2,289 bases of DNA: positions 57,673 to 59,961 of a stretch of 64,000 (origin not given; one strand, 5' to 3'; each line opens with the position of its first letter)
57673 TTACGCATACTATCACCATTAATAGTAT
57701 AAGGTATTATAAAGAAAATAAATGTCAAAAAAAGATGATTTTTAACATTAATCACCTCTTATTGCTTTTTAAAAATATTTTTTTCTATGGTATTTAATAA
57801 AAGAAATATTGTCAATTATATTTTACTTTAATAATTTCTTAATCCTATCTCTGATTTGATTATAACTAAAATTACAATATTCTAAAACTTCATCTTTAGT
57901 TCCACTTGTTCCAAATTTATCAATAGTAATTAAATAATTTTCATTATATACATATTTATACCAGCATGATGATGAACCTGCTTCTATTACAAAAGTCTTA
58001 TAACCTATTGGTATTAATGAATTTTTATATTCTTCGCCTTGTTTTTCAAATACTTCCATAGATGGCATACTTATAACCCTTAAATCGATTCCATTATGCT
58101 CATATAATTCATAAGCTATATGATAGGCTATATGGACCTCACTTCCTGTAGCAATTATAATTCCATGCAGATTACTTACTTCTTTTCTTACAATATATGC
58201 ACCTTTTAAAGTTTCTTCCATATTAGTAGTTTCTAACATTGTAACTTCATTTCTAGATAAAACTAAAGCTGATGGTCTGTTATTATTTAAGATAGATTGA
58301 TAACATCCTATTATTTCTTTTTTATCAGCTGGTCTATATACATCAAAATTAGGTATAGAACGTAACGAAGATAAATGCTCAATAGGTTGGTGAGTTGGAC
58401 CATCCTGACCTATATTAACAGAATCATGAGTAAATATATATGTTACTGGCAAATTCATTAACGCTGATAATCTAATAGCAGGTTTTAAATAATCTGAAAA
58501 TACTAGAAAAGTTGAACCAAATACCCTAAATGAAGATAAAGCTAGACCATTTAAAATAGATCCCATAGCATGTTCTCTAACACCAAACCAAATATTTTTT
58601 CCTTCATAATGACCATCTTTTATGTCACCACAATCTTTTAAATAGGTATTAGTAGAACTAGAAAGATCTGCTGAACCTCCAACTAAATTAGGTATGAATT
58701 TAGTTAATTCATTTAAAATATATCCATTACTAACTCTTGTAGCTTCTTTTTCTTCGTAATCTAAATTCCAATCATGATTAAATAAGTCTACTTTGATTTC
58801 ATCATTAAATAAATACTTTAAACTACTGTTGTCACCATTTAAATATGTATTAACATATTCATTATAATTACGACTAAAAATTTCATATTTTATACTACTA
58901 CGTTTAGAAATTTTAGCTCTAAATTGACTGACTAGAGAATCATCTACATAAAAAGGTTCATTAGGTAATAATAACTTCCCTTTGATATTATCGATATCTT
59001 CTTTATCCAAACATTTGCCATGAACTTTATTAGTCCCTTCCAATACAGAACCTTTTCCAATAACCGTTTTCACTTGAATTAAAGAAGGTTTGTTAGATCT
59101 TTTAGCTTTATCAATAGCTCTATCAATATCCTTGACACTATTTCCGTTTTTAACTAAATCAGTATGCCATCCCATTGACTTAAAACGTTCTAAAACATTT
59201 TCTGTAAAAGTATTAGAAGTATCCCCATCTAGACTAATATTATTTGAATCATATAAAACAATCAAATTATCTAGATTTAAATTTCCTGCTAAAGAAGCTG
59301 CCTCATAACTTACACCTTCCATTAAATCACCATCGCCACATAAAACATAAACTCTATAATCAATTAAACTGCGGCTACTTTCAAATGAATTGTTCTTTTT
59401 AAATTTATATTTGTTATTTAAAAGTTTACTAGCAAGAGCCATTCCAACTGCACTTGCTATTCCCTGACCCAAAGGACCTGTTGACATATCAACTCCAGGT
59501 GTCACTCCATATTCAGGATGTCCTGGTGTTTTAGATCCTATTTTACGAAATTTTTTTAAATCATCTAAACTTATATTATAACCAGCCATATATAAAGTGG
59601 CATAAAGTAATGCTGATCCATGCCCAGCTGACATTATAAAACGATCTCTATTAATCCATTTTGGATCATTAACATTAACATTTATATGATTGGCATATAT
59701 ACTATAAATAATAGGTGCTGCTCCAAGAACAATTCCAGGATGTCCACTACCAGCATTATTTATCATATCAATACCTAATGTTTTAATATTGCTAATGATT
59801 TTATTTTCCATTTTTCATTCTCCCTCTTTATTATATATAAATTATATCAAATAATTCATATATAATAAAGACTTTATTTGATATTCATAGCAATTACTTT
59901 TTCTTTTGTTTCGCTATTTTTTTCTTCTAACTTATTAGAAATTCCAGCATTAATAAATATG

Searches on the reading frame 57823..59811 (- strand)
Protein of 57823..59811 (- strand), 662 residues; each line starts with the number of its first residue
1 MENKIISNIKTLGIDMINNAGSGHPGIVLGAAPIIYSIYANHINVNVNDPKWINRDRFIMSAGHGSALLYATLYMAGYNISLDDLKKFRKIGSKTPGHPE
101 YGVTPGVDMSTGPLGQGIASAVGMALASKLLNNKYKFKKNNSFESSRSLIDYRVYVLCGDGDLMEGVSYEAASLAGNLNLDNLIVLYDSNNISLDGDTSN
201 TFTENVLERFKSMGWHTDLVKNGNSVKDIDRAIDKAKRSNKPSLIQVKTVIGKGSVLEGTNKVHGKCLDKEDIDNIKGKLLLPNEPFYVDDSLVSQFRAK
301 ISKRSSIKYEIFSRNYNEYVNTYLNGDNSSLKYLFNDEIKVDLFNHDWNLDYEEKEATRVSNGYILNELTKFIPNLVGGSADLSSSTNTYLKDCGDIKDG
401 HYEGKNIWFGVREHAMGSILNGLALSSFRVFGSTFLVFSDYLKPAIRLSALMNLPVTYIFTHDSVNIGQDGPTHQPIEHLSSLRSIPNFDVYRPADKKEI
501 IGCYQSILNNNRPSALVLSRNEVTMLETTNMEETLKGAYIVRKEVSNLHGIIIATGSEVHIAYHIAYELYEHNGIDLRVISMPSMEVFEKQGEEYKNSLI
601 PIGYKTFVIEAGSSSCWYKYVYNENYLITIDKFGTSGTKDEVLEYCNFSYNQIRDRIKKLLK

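Call 47: search_protein_families(library=ncbifam, proteins=[window:57823-59811:-], max_evalue=0.00001)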
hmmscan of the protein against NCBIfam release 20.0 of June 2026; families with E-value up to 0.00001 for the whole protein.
window:57823-59811:- (662 aa): 8 families
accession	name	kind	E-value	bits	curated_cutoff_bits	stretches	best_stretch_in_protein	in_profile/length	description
TIGR00232.1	tktlase_bact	equivalog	6.3e-225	748.4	682.25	1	4-661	2-653/654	transketolase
NF004558.0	PRK05899.2-4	equivalog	3.5e-212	706.4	788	1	2-661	3-650/651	transketolase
NF004559.0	PRK05899.2-5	equivalog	6.6e-81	272.4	488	1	8-661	24-624/627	transketolase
NF004556.0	PRK05899.2-2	equivalog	3.9e-66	223.6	575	2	14-276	29-272/639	transketolase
TIGR00204.1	dxs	equivalog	6.2e-16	58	465.95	1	448-659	397-613/616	1-deoxy-D-xylulose-5-phosphate synthase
NF003933.0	PRK05444.2-2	equivalog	3.2e-14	52.4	395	1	112-272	118-273/606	1-deoxy-D-xylulose-5-phosphate synthase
NF008968.0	PRK12315.1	subfamily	2.5e-11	42.6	510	1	154-262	139-256/582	1-deoxy-D-xylulose-5-phosphate synthase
TIGR00759.1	aceE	equivalog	1.4e-06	26.6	859.9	1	35-215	113-284/885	pyruvate dehydrogenase (acetyl-transferring), homodimeric type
